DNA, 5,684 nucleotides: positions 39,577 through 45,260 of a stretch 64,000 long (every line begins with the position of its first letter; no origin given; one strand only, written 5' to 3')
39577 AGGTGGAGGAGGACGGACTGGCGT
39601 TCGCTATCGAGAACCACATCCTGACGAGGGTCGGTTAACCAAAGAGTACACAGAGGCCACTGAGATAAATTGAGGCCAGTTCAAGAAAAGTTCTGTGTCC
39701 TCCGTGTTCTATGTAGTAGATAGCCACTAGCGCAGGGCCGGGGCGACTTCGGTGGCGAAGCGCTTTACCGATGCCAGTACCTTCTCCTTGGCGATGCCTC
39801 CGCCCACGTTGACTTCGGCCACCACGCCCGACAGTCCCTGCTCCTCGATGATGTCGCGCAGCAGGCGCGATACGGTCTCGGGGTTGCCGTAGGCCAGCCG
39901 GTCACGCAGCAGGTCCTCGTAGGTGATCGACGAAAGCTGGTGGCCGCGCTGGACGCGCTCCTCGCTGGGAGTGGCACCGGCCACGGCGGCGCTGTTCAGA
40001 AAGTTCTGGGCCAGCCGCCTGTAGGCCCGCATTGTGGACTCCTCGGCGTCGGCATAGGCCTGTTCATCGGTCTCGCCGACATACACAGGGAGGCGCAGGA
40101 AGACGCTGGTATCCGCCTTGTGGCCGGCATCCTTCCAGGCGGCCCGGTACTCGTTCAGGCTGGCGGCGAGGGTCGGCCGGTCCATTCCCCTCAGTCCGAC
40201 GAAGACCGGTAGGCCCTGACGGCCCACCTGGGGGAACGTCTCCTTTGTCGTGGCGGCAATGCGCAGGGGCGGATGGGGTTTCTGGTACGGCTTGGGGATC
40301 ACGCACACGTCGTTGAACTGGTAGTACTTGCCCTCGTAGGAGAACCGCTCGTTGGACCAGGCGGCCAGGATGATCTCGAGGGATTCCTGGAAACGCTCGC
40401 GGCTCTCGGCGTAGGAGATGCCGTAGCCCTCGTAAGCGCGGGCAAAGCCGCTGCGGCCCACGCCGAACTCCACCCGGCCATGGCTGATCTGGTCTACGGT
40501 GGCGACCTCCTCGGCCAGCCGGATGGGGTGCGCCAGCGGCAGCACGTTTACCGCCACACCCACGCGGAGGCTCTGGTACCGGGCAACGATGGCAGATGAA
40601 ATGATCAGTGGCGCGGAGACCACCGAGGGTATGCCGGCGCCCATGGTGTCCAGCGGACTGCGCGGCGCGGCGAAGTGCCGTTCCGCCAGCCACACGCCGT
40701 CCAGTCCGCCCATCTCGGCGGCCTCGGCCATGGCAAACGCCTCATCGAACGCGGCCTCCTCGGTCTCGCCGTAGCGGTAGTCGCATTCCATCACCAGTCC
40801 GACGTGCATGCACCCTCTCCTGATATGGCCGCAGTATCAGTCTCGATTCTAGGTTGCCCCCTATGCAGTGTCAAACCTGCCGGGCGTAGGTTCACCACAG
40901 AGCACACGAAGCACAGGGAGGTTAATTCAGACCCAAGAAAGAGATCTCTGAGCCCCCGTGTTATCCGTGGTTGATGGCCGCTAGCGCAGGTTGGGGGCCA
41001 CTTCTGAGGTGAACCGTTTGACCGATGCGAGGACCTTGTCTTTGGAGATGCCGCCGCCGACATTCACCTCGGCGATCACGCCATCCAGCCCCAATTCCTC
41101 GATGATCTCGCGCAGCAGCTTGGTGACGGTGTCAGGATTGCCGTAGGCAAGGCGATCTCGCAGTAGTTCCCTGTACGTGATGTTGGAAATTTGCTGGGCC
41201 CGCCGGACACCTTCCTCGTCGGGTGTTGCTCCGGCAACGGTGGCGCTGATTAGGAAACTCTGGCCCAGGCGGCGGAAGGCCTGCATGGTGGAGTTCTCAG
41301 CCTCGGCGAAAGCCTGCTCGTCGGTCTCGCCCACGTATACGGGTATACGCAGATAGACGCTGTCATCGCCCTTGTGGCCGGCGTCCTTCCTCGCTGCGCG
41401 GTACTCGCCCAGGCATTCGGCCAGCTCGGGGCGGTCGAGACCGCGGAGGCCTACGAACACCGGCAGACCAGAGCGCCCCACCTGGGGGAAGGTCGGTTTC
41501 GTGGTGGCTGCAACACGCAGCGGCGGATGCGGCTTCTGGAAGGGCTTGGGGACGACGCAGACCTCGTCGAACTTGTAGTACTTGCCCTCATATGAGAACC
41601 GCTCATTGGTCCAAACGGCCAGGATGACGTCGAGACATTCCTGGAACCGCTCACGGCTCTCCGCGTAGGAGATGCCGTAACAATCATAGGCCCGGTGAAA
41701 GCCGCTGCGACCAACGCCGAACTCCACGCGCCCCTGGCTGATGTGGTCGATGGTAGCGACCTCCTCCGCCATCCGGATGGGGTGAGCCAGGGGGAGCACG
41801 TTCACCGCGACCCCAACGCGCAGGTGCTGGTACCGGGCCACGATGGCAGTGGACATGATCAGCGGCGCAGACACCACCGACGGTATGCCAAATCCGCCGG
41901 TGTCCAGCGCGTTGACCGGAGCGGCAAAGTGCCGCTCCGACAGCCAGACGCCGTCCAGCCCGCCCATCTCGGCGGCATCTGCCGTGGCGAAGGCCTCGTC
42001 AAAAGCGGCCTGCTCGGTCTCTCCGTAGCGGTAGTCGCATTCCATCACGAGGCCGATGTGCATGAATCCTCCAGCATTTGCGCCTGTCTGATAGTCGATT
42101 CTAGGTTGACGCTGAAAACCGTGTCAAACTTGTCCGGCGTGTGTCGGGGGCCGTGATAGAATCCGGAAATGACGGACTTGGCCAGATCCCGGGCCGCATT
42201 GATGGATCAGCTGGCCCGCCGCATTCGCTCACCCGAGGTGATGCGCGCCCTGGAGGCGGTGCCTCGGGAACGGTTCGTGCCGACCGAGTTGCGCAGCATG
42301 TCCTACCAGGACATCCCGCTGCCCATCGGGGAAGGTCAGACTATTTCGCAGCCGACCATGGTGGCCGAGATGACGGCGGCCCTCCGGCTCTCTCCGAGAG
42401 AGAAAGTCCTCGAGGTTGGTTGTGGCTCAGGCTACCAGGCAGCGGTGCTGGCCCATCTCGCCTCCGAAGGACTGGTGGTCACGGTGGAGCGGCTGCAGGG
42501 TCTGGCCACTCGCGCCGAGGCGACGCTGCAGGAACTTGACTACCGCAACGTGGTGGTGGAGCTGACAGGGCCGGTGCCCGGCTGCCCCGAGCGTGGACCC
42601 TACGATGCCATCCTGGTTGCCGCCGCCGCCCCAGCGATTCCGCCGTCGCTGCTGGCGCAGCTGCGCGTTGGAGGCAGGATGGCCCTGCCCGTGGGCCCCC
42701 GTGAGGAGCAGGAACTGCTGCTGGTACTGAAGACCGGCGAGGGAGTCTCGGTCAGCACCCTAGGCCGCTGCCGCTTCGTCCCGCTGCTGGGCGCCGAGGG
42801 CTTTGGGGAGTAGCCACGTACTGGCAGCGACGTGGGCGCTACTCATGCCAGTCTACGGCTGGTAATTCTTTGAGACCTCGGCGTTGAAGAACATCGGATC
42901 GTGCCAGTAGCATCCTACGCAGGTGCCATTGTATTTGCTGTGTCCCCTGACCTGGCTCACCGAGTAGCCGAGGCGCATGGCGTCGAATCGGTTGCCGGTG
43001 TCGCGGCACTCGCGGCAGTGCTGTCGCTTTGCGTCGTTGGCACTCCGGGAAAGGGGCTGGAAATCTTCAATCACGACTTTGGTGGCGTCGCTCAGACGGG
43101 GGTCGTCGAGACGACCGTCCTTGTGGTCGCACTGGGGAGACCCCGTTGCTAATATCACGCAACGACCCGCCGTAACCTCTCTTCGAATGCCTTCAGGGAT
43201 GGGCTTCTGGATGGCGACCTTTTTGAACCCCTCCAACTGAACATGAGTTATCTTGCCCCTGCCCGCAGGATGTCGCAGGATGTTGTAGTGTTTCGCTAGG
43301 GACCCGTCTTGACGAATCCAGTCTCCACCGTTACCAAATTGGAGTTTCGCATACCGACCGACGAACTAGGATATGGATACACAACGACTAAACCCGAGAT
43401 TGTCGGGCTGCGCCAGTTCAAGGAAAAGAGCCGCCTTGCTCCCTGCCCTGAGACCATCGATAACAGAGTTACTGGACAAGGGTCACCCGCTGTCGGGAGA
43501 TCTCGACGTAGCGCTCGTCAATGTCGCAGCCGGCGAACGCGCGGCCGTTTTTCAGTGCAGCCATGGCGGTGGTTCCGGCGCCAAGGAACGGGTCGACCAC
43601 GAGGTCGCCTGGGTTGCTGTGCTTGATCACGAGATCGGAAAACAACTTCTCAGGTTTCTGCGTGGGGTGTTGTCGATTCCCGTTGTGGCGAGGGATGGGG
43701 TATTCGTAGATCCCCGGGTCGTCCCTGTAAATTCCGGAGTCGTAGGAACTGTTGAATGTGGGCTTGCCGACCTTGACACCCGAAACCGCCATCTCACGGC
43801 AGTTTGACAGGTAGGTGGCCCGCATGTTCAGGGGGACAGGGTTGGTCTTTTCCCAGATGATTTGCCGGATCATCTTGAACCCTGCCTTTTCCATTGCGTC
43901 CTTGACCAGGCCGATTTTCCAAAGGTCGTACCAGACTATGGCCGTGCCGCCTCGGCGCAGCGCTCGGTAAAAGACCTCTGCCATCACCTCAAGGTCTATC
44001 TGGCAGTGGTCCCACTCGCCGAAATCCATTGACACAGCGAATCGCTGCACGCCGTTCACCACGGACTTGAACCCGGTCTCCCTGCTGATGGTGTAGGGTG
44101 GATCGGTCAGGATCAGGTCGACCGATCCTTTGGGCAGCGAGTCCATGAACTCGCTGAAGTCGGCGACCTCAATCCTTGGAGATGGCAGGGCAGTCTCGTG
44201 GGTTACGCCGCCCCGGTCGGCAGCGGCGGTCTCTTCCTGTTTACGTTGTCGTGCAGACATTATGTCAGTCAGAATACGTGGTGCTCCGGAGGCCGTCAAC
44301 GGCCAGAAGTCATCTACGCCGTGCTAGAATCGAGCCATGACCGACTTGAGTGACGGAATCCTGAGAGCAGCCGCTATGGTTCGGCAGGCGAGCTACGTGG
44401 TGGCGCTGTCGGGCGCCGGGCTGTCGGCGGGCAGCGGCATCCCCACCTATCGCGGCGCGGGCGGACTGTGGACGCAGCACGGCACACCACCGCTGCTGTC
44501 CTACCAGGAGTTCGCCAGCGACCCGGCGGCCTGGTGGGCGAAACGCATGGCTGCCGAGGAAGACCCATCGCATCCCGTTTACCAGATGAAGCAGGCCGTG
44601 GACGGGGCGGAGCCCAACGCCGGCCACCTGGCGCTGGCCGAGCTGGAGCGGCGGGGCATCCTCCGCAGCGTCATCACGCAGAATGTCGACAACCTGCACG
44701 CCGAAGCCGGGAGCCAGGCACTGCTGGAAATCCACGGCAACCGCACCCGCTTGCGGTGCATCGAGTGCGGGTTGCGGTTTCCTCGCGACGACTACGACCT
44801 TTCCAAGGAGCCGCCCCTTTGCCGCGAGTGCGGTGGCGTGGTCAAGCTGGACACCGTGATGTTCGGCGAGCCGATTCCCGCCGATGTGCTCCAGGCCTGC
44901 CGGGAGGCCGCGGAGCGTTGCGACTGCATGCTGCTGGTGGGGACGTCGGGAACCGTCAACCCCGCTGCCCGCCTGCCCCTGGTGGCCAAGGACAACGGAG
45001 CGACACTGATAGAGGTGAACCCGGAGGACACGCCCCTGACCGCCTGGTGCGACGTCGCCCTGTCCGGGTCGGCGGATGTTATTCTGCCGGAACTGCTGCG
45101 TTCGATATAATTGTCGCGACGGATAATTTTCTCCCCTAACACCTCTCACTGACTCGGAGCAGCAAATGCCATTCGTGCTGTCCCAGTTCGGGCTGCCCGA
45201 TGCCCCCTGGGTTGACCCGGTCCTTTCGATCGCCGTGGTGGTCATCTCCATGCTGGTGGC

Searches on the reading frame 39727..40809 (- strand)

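Call 92: search_protein_families(library=pfam, proteins=[window:39727-40809:-], max_evalue=0.001)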
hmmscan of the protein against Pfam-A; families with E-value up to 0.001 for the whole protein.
window:39727-40809:- (360 aa): 1 family
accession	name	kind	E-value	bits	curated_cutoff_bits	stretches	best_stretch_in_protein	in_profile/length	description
PF00296.26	Bac_luciferase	-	1.4e-57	195.9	27.9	1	15-326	15-312/314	Luciferase-like monooxygenase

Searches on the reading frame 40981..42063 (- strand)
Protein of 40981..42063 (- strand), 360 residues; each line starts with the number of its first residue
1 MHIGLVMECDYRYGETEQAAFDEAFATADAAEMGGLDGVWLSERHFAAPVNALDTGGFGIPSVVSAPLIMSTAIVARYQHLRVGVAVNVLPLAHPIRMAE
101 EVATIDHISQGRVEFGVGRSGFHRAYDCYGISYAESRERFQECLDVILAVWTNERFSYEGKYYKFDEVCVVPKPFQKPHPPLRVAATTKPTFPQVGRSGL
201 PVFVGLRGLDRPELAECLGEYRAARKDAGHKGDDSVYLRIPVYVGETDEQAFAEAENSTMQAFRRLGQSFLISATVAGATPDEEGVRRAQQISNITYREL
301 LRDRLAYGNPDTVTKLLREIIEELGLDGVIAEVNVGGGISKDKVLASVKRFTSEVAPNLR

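Call 92: search_protein_families(library=pfam, proteins=[window:40981-42063:-], max_evalue=0.001)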
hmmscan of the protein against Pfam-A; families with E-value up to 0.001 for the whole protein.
window:40981-42063:- (360 aa): 1 family
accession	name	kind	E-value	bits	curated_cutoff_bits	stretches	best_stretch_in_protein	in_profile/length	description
PF00296.26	Bac_luciferase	-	4.1e-55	187.8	27.9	1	15-327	16-313/314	Luciferase-like monooxygenase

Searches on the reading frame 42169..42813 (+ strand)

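Call 92: search_protein_families(library=pfam, proteins=[window:42169-42813:+], max_evalue=0.001)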
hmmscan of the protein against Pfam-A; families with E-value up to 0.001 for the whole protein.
window:42169-42813:+ (214 aa): 3 families
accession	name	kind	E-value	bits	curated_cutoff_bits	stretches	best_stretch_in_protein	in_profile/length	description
PF01135.25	PCMT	-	2.7e-59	200.9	20.3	1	9-209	4-208/210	Protein-L-isoaspartate(D-aspartate) O-methyltransferase (PCMT)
PF13649.12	Methyltransf_25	-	0.00041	21.4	27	1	80-154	1-74/97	Methyltransferase domain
PF13847.12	Methyltransf_31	-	0.00044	20.4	27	1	76-132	3-60/145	Methyltransferase domain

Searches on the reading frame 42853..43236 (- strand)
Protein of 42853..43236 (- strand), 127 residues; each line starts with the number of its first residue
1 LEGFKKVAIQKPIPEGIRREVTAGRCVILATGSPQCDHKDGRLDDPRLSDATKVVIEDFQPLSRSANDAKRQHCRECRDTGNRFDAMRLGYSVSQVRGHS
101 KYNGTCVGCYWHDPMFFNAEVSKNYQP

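Call 92: search_protein_families(library=pfam, proteins=[window:42853-43236:-], max_evalue=0.001)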
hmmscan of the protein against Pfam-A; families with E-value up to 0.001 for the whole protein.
window:42853-43236:- (127 aa): 1 family
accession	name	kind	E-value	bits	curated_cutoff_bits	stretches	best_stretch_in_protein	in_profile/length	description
PF05315.17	ICEA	-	9.3e-21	74.8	24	1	35-120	112-200/218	ICEA Protein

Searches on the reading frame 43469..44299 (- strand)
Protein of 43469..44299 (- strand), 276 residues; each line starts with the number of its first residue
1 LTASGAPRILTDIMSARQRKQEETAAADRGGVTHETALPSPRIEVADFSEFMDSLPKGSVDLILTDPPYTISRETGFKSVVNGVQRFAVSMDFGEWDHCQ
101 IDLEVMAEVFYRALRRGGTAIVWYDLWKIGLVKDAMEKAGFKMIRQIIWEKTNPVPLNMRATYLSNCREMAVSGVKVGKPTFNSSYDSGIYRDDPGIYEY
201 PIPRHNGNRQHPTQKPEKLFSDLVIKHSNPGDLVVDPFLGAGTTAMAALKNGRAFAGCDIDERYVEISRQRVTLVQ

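Call 4: search_protein_families(library=pfam, proteins=[window:43469-44299:-], max_evalue=0.01)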
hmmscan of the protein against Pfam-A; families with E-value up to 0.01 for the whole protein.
window:43469-44299:- (276 aa): 3 families
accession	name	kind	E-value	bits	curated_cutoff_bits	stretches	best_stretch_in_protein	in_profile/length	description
PF01555.25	N6_N4_Mtase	-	1.2e-33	117.4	26.7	1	60-269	1-220/221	DNA methylase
PF02086.21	MethyltransfD12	-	7.2e-05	23.1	22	0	231-269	21-59/253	D12 class N6 adenine-specific DNA methyltransferase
PF01170.24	UPF0020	-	0.0005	20.3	22.3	0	46-73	110-135/197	RMKL-like, methyltransferase domain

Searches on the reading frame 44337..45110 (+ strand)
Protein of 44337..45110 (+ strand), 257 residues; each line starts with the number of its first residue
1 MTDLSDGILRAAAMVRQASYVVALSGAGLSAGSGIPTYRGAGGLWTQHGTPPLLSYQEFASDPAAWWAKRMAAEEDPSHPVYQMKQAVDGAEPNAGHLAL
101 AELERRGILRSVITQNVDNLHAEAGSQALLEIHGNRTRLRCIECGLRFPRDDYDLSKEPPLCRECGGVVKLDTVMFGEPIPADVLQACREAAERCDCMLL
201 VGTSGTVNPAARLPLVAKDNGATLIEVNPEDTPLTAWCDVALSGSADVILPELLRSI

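Call 4: search_protein_families(library=pfam, proteins=[window:44337-45110:+], max_evalue=0.01)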
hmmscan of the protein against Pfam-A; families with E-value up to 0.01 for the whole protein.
window:44337-45110:+ (257 aa): 3 families
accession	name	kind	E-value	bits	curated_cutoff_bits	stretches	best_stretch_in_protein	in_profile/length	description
PF02146.23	SIR2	-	3e-42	145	24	1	26-209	1-180/180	Sir2 family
PF09538.15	FYDLN_acid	-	0.00086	20.4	23.9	1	140-174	11-41/105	Protein of unknown function (FYDLN_acid)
PF00205.28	TPP_enzyme_M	-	0.0066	16.6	30.4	0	186-252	69-136/137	Thiamine pyrophosphate enzyme, central domain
